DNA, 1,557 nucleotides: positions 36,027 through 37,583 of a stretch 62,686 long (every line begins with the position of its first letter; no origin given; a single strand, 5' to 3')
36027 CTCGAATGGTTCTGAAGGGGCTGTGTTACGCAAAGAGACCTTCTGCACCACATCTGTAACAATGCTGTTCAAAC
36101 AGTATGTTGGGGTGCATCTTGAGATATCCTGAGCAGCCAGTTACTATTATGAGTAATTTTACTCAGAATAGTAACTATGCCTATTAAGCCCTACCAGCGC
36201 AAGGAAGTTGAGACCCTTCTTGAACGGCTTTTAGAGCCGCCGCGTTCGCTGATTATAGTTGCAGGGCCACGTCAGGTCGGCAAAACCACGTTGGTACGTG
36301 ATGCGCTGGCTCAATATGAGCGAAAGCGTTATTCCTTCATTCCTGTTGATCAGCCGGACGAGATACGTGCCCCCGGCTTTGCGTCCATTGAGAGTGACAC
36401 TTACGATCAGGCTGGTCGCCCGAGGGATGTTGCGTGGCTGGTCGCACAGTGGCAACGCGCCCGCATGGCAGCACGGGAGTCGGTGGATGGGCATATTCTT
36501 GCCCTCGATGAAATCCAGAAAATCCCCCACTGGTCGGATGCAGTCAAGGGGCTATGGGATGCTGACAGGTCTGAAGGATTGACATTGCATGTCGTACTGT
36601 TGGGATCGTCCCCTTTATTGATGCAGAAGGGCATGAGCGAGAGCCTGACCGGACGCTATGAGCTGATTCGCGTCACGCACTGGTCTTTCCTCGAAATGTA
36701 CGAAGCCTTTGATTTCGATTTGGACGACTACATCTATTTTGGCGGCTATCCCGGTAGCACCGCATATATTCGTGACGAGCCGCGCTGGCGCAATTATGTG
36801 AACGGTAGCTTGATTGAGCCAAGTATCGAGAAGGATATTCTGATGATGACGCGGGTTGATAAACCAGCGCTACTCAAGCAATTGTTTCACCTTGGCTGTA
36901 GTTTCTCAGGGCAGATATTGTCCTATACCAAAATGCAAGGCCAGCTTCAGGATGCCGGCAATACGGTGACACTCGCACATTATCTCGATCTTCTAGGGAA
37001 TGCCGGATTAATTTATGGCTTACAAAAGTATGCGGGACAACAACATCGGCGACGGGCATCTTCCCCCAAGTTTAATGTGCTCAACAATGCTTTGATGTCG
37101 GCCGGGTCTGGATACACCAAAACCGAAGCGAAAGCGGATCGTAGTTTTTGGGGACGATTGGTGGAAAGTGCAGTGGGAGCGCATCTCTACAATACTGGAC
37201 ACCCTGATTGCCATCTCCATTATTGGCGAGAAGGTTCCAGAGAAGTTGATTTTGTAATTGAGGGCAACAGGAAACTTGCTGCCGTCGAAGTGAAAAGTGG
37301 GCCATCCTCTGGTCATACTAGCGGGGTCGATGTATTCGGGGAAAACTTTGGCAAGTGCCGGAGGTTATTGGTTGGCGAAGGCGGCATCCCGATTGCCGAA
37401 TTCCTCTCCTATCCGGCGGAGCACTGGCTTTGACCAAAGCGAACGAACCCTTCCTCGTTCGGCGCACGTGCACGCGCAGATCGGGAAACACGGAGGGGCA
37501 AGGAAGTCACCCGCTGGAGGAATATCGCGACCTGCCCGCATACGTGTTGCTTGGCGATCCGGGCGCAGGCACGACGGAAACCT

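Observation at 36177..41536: Overlapping two-gene cassette: AAA/DUF4143 ATPase plus giant STAND-like NTPase with C-terminal nuclease motif (candidate undescribed defence-type system)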

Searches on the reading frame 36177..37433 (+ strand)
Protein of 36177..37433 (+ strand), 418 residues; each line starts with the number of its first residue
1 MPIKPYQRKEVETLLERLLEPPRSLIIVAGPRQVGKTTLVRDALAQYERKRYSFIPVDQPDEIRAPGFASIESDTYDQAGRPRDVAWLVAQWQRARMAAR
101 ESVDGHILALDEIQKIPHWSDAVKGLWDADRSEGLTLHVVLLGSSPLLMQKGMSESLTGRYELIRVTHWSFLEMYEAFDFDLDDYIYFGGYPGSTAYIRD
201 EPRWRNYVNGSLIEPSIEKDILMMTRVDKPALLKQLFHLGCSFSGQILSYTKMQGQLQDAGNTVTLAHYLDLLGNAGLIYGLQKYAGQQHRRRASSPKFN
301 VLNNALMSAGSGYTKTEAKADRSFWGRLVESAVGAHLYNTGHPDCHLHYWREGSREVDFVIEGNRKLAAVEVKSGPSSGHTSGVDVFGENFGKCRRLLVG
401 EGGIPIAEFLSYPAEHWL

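Call 3: search_protein_families(library=pfam, proteins=[window:36177-37433:+], max_evalue=0.1)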
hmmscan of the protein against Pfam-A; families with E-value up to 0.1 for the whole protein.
window:36177-37433:+ (418 aa): 10 families
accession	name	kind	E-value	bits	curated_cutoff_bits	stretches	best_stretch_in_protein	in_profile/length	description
PF13635.12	DUF4143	-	2e-27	96.3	28.1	1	218-375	1-160/160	Domain of unknown function (DUF4143)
PF13173.12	AAA_14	-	4.3e-23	82.2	27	1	24-174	3-128/129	AAA domain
PF01637.24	ATPase_2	-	5.6e-06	26.8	33.2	1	9-167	6-180/225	ATPase domain predominantly from Archaea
PF13191.12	AAA_16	-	7.1e-06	27.1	32.6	1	8-94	9-96/167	AAA ATPase domain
PF13401.12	AAA_22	-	7.6e-06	26.7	27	1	23-144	5-123/130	AAA domain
PF00437.27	T2SSE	-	0.00065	18.9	24.9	1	12-71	131-190/370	Type II/IV secretion system protein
PF20720.3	nSTAND3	-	0.00096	19.3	27.2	1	24-64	18-58/155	Novel STAND NTPase 3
PF14516.12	AAA_35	-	0.0067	15.7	27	1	7-58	15-66/331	AAA-like domain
PF10443.15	RNA12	-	0.029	13.6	27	1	9-49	3-44/429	RNA12 protein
PF13481.12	AAA_25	-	0.035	14.2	27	1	10-46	21-56/195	AAA domain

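Call 4: search_protein_families(library=padloc, proteins=[window:36177-37433:+], max_evalue=0.1)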
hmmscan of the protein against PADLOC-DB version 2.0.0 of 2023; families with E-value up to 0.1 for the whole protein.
window:36177-37433:+ (418 aa): 11 families
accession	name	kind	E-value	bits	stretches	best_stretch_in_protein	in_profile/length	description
PDLC04791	PDC-S01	-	4e-166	550.6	1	6-417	2-393/395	-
PDLC04790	PDC-S01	-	6.2e-44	148.4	2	102-377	74-370/422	-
PDLC04787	PDC-S01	-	1.4e-34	117.7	1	6-372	11-355/412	-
PDLC04789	PDC-S01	-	2.5e-33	113.7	2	104-391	73-356/375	-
PDLC04788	PDC-S01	-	1.1e-17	62.1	2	183-378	181-386/448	-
PDLC04786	PDC-S01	-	7e-17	59.3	2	252-378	256-390/439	-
PDLC04792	PDC-S01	-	2.2e-12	44.3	2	319-382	330-392/452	-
PDLC04985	PDC-S27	-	2.8e-05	21.2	1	6-114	7-110/484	-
PDLC04984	PDC-S27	-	0.0012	15.8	1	9-48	9-48/474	-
PDLC04140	mad8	-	0.011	13.3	1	21-62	25-68/314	mads_8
PDLC05079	PDC-S73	-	0.054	10.2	1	24-58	192-226/752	-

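Call 5: search_protein_families(library=ncbifam, proteins=[window:36177-37433:+], max_evalue=0.1)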
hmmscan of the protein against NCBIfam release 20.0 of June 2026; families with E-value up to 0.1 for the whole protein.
window:36177-37433:+ (418 aa): 6 families
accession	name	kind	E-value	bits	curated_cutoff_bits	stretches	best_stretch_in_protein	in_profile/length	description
TIGR02533.1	type_II_gspE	equivalog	0.0016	17.2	630.25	1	11-71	231-291/486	type II secretion system ATPase GspE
NF041000.1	ATPase_ComGA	equivalog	0.0062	15.6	300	1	9-70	114-176/267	competence type IV pilus ATPase ComGA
NF011273.0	PRK14680.1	equivalog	0.014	15.3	199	1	326-386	9-68/134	hypothetical protein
TIGR02538.1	type_IV_pilB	equivalog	0.018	13.7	675.65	1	12-71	305-364/564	type IV-A pilus assembly ATPase PilB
NF007755.0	PRK10436.1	equivalog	0.035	12.7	617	1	13-68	209-264/465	type II secretion system protein GspE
NF009154.0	PRK12497.3-3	equivalog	0.051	13.6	109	1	317-382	4-68/123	YraN family protein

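Call 52: search_solved_structures(query=window:36177-37430:+, max_evalue=0.01)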
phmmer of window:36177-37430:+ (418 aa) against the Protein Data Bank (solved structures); distinct sequences matched with E-value up to 0.01: 0.

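Call 57: find_homologous_proteins(query=window:36177-37430:+, max_evalue=1e-20)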
Query window:36177-37430:+ (418 aa): 8000 proteins with E <= 1e-20 among 8000 candidates; the best 120 are listed.
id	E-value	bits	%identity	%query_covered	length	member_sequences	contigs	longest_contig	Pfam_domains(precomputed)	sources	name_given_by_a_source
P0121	1.5e-286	968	100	100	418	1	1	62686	PF13173.13,PF13635.13,PF13401.13,PF01637.25,PF13191.13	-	-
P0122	3.2e-246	835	86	100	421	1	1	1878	PF13173.13,PF13635.13,PF13401.13,PF01637.25,PF13191.13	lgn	-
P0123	4.0e-246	834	85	100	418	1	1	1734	PF13173.13,PF13635.13,PF13401.13,PF01637.25,PF13191.13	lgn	-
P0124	5.3e-246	834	85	100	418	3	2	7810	PF13173.13,PF13635.13,PF13401.13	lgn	-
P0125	8.3e-246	833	84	100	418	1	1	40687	PF13173.13,PF13635.13,PF13401.13,PF01637.25,PF13191.13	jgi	jgi:hypothetical protein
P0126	2.1e-245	832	85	100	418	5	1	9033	PF13173.13,PF13635.13,PF13401.13,PF01637.25,PF13191.13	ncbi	-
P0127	1.3e-244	829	85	100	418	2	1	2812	PF13173.13,PF13635.13,PF13401.13,PF01637.25,PF13191.13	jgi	-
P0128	4.6e-244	828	85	100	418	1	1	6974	PF13173.13,PF13635.13,PF13401.13,PF01637.25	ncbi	-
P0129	7.5e-244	827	85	100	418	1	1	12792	PF13173.13,PF13635.13,PF13401.13,PF01637.25,PF13191.13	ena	-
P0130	1.1e-243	826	85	100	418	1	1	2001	PF13173.13,PF13635.13,PF13401.13,PF01637.25,PF13191.13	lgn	-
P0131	5.7e-243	824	84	100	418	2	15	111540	PF13173.13,PF13635.13,PF13401.13,PF01637.25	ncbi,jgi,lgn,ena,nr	ncbi:MAG: ATP-binding protein [Rhodocyclaceae bacterium]|jgi:hypothetical protein|nr:ATP-binding pro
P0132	9.6e-243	823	84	100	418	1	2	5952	PF13173.13,PF13635.13,PF13401.13,PF01637.25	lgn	-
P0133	1.4e-242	823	84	100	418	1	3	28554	PF13173.13,PF13635.13,PF13401.13,PF01637.25,PF13191.13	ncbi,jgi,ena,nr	ncbi:MAG: AAA family ATPase [Burkholderiales bacterium RIFCSPLOWO2_02_FULL_57_36]|nr:MAG: AAA family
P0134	1.8e-242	822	85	100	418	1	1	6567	PF13173.13,PF13635.13,PF13401.13,PF01637.25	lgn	-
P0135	3.4e-242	822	83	100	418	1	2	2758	PF13173.13,PF13635.13,PF13401.13,PF01637.25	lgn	-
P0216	1.2e-219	747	77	100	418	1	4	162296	PF13173.13,PF13635.13,PF13401.13,PF01637.25,PF13191.13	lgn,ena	-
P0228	9.7e-216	734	75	100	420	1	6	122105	PF13173.13,PF13635.13,PF13401.13,PF01637.25,PF13191.13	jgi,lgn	jgi:hypothetical protein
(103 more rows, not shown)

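Call 62: find_related_loci(query=A2, collection=viral_contigs, flank=6000)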
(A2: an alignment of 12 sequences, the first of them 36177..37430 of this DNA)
Query A2 (418 aa) in viral_contigs; peptide patterns used: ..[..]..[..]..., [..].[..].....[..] (x = any residue, [..] = any of these).
157 stretches matched a pattern; 3 encode a relative of the query (tblastn E <= 1e-3); 3 distinct loci.
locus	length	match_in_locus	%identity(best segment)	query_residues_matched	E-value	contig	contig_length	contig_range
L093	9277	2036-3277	56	5-418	1e-151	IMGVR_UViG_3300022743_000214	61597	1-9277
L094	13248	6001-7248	54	6-418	8e-144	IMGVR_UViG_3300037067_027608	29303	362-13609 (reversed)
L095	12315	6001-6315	32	25-142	3e-5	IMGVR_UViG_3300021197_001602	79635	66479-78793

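Call 63: find_encoding_contigs(protein=P0131, flank=8000, max_places=8)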
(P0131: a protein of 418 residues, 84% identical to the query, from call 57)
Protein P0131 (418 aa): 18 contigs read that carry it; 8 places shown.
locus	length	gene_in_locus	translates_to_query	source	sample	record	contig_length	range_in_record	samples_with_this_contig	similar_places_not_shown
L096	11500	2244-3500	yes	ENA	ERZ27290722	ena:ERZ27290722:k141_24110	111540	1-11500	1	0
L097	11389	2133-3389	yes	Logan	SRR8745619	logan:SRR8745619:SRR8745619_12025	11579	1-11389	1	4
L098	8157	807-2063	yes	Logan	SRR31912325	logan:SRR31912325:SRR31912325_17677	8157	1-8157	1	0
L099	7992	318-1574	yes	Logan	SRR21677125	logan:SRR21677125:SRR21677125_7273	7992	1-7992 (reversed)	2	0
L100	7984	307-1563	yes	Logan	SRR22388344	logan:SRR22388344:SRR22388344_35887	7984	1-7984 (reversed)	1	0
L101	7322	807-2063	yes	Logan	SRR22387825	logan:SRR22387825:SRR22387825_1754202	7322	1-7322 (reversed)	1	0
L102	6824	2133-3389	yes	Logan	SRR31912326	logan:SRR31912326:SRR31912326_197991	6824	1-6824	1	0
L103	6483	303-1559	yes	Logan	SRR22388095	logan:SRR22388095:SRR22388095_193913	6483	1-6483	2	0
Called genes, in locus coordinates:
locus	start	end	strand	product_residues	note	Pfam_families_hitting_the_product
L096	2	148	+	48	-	?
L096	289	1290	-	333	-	PF00199:Catalase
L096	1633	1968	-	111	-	PF12797:Fer4_2 (faint), PF12837:Fer4_6 (faint), PF13237:Fer4_10 (faint), PF00037:Fer4 (weak), PF11953:DUF3470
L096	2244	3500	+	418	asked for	PF01637:ATPase_2, PF13173:AAA_14, PF13401:AAA_22 (weak), PF13635:DUF4143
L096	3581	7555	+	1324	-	PF28130:DUF8371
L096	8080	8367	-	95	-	PF01381:HTH_3, PF13560:HTH_31 (faint)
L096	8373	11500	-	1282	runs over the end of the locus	PF00270:DEAD, PF00271:Helicase_C, PF04408:WHD_HA2 (faint), PF21010:HA2_C, PF07717:OB_NTP_bind, PF11898:DUF3418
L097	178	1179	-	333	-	PF00199:Catalase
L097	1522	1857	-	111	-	PF12797:Fer4_2 (faint), PF12837:Fer4_6 (faint), PF13237:Fer4_10 (faint), PF00037:Fer4 (weak), PF11953:DUF3470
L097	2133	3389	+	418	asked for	PF01637:ATPase_2, PF13173:AAA_14, PF13401:AAA_22 (weak), PF13635:DUF4143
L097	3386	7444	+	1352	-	PF28130:DUF8371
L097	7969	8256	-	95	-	PF01381:HTH_3, PF13560:HTH_31 (faint)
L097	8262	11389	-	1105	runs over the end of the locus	?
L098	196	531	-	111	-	PF12797:Fer4_2 (faint), PF12837:Fer4_6 (faint), PF13237:Fer4_10 (faint), PF00037:Fer4 (weak), PF11953:DUF3470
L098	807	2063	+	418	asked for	PF01637:ATPase_2, PF13173:AAA_14, PF13401:AAA_22 (weak), PF13635:DUF4143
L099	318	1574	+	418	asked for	PF01637:ATPase_2, PF13173:AAA_14, PF13401:AAA_22 (weak), PF13635:DUF4143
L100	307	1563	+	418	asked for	PF01637:ATPase_2, PF13173:AAA_14, PF13401:AAA_22 (weak), PF13635:DUF4143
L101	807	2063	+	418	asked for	PF01637:ATPase_2, PF13173:AAA_14, PF13401:AAA_22 (weak), PF13635:DUF4143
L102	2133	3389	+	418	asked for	PF01637:ATPase_2, PF13173:AAA_14, PF13401:AAA_22 (weak), PF13635:DUF4143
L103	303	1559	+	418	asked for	PF01637:ATPase_2, PF13173:AAA_14, PF13401:AAA_22 (weak), PF13635:DUF4143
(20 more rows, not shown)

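Call 77: predict_structure(alignment_id=A3)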
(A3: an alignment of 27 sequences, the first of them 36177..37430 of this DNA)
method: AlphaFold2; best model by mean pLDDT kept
length: 418 residues; sequences in the alignment: 27
mean_pLDDT: 51.1   pTM: 0.40
mean pLDDT of the five models: 51.1, 50.2, 49.4, 49.2, 48.6
residues with pLDDT >= 90: 12; 70-90: 96; 50-70: 81; < 50: 229
segments of 3 or more residues with pLDDT < 50: 1-8, 30-32, 61-80, 145-332, 374-379
pLDDT, mean of each block of 10 residues (from residue 1): 37 72 63 58 82 77 35 42 79 91 87 71 77 84 47 27 26 33 36 33 36 31 37 34 28 37 39 34 28 25 28 36 32 49 65 69 71 50 78 71 59 54
secondary structure, 60 per line:
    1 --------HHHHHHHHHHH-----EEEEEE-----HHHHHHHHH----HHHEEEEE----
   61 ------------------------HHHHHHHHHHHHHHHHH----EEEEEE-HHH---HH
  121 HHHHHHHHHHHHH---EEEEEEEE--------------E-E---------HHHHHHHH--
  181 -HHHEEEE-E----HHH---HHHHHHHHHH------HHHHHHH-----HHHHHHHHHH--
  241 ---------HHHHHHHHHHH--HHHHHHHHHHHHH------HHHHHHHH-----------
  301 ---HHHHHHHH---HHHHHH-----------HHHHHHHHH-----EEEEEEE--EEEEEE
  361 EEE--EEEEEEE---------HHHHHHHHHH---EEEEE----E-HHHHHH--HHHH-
elements in order: H9-19 E25-30 H36-44 E52-56 H85-101 E106-111 H119-133 E137-144 H171-178 E185-188 H201-210 H217-223 H229-238 H250-260 H263-275 H282-289 H304-311 H315-320 H332-340 E346-352 E355-363 E366-372 H382-391 E395-399 H406-411 H414-417

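Call 82: fold_search(model_id=the predicted structure, library=pdb)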
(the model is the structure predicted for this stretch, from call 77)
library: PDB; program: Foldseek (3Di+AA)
matches with E <= 10: 1390; with E <= 0.001: 26
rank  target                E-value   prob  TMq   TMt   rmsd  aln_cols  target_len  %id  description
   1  1iqp_C                6.2e-05  1.00  0.25  0.32  17.5       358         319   15  Crystal Structure of the Clamp Loader Small Subunit from Pyrococcus furiosus (released 2001-09-19)
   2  4xgc_E                1.1e-04  0.98  0.27  0.28  20.7       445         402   16  Crystal structure of the eukaryotic origin recognition complex (released 2015-04-01)
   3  8s0c_D                1.8e-04  0.94  0.23  0.25  18.4       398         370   13  H. sapiens ORC1-5 bound to double stranded DNA as part of the MCM-ORC complex (released 2024-10-02)
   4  7cte_D                1.9e-04  0.94  0.22  0.23  18.0       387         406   12  Human Origin Recognition Complex, ORC2-5 (released 2021-01-06)
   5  8s0e_E                2.7e-04  0.95  0.24  0.28  19.4       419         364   12  H. sapiens OCCM bound to double stranded DNA (released 2024-10-02)
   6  7tjh_D                3.5e-04  0.94  0.25  0.24  17.5       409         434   11  S. cerevisiae ORC bound to 84 bp ARS1 DNA and Cdc6 (state 1) with flexible Orc6 N-terminal domain (released 2022-10-05)
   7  7ste_C                3.7e-04  0.98  0.26  0.32  16.1       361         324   13  Rad24-RFC ADP state (released 2022-04-06)
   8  8ui7_C                4.0e-04  0.99  0.26  0.32  16.3       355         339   11  Cryo-EM map of human clmap-clamp loader ATAD5-RFC-gapped PCNA complex in intermediate state 3 (released 2024-05-29)
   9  7mdm_A                4.0e-04  0.99  0.23  0.15  18.4       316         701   14  Structure of human p97 ATPase L464P mutant (released 2021-08-25)
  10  4lcb                  4.2e-04  1.00  0.25  0.40  12.0       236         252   14  Structure of Vps4 homolog from Acidianus hospitalis (released 2013-11-06)
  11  2chg_A                4.8e-04  1.00  0.21  0.37   4.5       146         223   16  Replication Factor C domains 1 and 2 (released 2006-06-06)
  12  8uii_C                5.8e-04  0.99  0.28  0.34  14.2       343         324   12  Cryo-EM map of human clamp-clamp loader ATAD5-RFC-closed PCNA complex in intermediate state 1 (released 2024-05-29)
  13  8ui7_D                6.1e-04  0.99  0.25  0.30  14.1       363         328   11  Cryo-EM map of human clmap-clamp loader ATAD5-RFC-gapped PCNA complex in intermediate state 3 (released 2024-05-29)
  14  8dr4_C                6.1e-04  0.96  0.25  0.30  15.3       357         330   11  Open state of RFC:PCNA bound to a 3' ss/dsDNA junction (DNA2) without NTD (released 2022-08-17)
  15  2chg_C                6.9e-04  1.00  0.20  0.36   5.2       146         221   14  Replication Factor C domains 1 and 2 (released 2006-06-06)
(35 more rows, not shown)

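Call 84: find_encoding_contigs(protein=P0228, flank=10000, max_places=4)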
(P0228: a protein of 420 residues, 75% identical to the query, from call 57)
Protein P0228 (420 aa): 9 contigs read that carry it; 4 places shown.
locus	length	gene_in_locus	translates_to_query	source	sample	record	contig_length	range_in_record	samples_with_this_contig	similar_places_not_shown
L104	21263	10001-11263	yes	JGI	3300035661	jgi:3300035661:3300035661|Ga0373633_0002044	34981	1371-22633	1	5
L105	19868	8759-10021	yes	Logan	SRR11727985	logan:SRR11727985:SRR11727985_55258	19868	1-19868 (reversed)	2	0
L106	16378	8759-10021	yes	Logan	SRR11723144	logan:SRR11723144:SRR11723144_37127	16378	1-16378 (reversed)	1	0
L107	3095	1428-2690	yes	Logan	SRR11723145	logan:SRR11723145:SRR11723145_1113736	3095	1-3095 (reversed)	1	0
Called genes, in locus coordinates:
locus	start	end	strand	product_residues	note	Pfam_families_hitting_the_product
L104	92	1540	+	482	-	PF01078:Mg_chelatase (faint), PF00158:Sigma54_activat, PF14532:Sigma54_activ_2, PF25601:AAA_lid_14, PF02954:HTH_8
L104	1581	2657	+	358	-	PF04392:ABC_sub_bind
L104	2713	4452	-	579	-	PF10503:Esterase_PHB, PF00041:fn3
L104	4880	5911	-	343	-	PF00890:FAD_binding_2 (weak), PF01266:DAO (weak), PF01494:FAD_binding_3, PF07992:Pyr_redox_2 (faint), PF12831:FAD_oxidored, PF13450:NAD_binding_8 (weak), PF04820:Trp_halogenase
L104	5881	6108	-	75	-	-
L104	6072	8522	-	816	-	-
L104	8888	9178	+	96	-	-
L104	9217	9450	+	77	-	-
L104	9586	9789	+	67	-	PF00578:AhpC-TSA (weak)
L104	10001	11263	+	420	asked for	PF01637:ATPase_2 (weak), PF13191:AAA_16 (weak), PF13173:AAA_14, PF13401:AAA_22 (weak), PF13635:DUF4143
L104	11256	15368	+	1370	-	PF28130:DUF8371 (weak)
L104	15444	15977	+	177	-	PF13302:Acetyltransf_3, PF00583:Acetyltransf_1 (faint)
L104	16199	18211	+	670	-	PF04851:ResIII, PF00270:DEAD, PF00271:Helicase_C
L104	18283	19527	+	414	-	PF02481:DNA_processg_A, PF18306:LDcluster4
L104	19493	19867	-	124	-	PF13310:Virulence_RhuM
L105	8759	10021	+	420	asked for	PF01637:ATPase_2 (weak), PF13191:AAA_16 (weak), PF13173:AAA_14, PF13401:AAA_22 (weak), PF13635:DUF4143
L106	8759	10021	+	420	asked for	PF01637:ATPase_2 (weak), PF13191:AAA_16 (weak), PF13173:AAA_14, PF13401:AAA_22 (weak), PF13635:DUF4143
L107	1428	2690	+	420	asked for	PF01637:ATPase_2 (weak), PF13191:AAA_16 (weak), PF13173:AAA_14, PF13401:AAA_22 (weak), PF13635:DUF4143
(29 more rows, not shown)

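Call 85: find_encoding_contigs(protein=P0216, flank=10000, max_places=4)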
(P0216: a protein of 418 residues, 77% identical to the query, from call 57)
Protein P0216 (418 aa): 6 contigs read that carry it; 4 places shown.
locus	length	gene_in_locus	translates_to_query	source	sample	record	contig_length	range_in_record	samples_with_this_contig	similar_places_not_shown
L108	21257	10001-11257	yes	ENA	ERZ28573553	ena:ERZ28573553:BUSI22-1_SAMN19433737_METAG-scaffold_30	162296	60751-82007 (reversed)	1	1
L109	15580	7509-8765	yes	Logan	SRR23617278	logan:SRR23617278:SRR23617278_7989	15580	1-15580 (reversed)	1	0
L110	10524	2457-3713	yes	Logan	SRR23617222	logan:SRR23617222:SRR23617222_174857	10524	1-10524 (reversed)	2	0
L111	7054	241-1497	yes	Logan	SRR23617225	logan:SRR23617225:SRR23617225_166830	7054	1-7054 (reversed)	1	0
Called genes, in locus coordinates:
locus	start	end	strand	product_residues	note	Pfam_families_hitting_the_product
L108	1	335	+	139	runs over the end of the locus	PF03061:4HBT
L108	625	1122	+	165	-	PF02915:Rubrerythrin (faint)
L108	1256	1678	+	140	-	PF04828:GFA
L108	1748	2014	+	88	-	-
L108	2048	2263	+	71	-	-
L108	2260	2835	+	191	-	PF06736:TMEM175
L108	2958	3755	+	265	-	PF01618:MotA_ExbB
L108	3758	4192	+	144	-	PF02472:ExbD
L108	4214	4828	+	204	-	PF13103:TonB_2 (weak), PF03544:TonB_C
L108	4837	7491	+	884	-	PF07007:LprI, PF12796:Ank_2, PF13606:Ank_3 (faint), PF13857:Ank_5 (faint), PF13637:Ank_4 (weak), PF00023:Ank (weak)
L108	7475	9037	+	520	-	PF01266:DAO, PF16901:DAO_C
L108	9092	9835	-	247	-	PF01553:Acyltransferase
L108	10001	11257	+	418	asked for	PF01637:ATPase_2 (weak), PF13191:AAA_16 (weak), PF13173:AAA_14, PF13401:AAA_22 (weak), PF13635:DUF4143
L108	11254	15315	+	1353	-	PF28130:DUF8371 (weak)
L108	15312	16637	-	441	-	PF03033:Glyco_transf_28 (weak), PF00201:UDPGT, PF04101:Glyco_tran_28_C, PF06722:EryCIII-like_C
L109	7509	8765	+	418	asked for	PF01637:ATPase_2 (weak), PF13191:AAA_16 (weak), PF13173:AAA_14, PF13401:AAA_22 (weak), PF13635:DUF4143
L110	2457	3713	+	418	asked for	PF01637:ATPase_2 (weak), PF13191:AAA_16 (weak), PF13173:AAA_14, PF13401:AAA_22 (weak), PF13635:DUF4143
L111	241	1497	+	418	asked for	PF01637:ATPase_2 (weak), PF13191:AAA_16 (weak), PF13173:AAA_14, PF13401:AAA_22 (weak), PF13635:DUF4143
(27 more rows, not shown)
